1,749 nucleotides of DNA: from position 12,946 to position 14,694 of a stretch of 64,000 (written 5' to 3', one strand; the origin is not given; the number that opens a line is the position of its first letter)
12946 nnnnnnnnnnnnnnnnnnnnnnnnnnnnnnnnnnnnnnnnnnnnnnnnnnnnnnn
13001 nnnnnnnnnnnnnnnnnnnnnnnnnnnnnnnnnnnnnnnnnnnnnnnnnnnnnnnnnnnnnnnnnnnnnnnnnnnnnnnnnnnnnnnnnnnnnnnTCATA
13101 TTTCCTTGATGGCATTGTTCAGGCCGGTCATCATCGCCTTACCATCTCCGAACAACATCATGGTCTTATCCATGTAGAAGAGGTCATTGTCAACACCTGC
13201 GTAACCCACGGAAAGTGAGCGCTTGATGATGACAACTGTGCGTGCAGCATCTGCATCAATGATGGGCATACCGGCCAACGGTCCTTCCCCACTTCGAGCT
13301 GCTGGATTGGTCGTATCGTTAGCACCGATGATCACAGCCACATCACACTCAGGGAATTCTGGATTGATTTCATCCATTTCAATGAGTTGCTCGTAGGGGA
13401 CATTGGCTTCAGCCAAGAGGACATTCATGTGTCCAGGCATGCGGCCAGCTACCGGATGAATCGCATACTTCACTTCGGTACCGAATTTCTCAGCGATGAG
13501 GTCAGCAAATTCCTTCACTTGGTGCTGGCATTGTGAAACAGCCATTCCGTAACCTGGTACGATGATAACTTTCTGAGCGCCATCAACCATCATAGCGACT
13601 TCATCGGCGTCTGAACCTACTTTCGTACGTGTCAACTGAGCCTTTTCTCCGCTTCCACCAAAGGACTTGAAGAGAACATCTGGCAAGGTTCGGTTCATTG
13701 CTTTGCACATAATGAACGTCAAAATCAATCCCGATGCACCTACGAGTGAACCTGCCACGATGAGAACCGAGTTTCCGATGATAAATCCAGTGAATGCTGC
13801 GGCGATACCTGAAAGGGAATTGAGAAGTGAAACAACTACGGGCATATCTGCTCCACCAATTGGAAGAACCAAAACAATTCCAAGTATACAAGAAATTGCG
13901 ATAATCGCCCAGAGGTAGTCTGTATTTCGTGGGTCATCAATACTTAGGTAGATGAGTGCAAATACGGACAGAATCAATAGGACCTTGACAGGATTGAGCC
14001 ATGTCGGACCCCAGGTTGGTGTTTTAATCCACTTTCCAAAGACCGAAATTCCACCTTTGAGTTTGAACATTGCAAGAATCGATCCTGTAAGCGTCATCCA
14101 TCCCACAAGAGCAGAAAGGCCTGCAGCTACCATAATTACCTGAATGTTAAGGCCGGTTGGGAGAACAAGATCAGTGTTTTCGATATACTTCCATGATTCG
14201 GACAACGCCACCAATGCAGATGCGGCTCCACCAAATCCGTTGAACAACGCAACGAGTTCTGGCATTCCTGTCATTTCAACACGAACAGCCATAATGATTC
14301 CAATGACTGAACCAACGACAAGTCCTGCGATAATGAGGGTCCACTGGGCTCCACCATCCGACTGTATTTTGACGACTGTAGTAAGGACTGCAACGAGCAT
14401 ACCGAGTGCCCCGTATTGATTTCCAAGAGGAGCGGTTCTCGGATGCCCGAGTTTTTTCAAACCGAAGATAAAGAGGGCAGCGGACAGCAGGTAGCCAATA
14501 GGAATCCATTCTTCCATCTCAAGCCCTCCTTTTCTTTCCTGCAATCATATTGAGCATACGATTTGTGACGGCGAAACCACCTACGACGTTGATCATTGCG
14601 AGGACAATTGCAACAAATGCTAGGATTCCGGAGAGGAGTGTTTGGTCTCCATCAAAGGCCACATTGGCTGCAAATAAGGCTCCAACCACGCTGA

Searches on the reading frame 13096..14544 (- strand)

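Call 83: search_protein_families(library=pfam, proteins=[window:13096-14544:-], max_evalue=0.00001)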
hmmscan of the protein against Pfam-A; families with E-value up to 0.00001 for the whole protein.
window:13096-14544:- (482 aa): 1 family
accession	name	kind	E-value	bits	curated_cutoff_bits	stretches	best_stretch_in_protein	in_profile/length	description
PF02233.22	PNTB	-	7.3e-165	549.8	31.7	1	16-476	3-454/456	NAD(P) transhydrogenase beta subunit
